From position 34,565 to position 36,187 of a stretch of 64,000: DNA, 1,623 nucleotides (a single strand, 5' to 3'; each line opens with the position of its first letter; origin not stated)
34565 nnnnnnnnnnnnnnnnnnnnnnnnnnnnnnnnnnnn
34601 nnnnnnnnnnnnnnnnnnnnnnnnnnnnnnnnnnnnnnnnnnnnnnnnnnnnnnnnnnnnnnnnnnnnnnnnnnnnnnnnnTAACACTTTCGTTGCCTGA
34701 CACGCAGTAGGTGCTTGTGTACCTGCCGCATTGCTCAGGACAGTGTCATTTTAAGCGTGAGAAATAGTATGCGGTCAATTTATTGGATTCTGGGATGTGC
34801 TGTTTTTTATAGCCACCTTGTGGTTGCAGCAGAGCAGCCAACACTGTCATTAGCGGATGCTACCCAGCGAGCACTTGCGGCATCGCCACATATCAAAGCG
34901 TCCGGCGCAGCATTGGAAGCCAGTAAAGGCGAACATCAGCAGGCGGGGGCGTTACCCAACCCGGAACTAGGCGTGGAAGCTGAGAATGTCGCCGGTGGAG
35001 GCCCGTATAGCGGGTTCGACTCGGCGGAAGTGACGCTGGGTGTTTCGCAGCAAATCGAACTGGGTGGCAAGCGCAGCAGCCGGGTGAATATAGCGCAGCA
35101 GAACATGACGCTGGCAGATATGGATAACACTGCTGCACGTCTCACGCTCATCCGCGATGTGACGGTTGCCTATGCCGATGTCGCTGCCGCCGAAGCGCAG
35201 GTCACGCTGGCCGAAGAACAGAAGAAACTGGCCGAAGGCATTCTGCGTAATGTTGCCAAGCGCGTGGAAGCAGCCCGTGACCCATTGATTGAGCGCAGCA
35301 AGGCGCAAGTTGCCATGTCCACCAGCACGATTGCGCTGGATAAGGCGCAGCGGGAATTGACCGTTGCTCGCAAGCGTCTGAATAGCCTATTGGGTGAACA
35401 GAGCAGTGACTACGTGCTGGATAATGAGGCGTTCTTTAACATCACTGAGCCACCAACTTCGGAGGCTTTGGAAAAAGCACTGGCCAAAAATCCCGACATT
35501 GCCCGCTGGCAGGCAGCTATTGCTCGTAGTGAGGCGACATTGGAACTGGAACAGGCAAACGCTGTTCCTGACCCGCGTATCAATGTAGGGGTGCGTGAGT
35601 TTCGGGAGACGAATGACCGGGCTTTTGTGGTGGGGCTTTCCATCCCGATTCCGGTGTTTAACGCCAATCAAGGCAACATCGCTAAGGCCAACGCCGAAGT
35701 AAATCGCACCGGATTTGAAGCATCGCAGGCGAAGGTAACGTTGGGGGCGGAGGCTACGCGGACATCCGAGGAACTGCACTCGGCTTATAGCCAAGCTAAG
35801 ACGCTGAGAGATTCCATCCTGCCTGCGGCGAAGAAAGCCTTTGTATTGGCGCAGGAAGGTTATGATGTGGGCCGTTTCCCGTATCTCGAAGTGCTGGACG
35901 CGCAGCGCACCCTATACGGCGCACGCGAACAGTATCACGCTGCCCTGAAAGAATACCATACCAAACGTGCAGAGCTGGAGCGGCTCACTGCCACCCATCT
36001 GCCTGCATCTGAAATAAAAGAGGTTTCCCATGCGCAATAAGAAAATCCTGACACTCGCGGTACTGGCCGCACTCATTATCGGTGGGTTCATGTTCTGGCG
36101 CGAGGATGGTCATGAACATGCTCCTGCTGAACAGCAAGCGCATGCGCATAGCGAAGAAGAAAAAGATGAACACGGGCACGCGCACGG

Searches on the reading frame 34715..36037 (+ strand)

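Call 40: search_protein_families(library=pfam, proteins=[window:34715-36037:+], max_evalue=0.00001)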
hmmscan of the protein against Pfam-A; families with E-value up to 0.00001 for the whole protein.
window:34715-36037:+ (441 aa): 1 family
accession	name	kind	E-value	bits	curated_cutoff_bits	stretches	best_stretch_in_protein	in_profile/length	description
PF02321.23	OEP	-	1.9e-49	168.5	22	2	249-425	2-186/187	Outer membrane efflux protein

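Call 77: search_protein_families(library=ncbifam, proteins=[window:34715-36037:+], max_evalue=1e-10)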
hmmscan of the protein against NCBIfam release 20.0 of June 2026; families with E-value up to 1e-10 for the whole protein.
window:34715-36037:+ (441 aa): 3 families
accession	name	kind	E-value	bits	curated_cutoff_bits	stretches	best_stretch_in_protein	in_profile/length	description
NF045679.1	DiMtlExpIhpA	equivalog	1.2e-75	254.9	650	1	32-425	19-412/424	divalent metal ion exporter subunit IhpA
TIGR01844.1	type_I_sec_TolC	subfamily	3.6e-27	95.4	225.15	1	44-422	3-394/414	TolC family outer membrane protein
TIGR01845.1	outer_NodT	subfamily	5.2e-18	65.1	210.05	1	49-414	62-446/460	efflux transporter outer membrane subunit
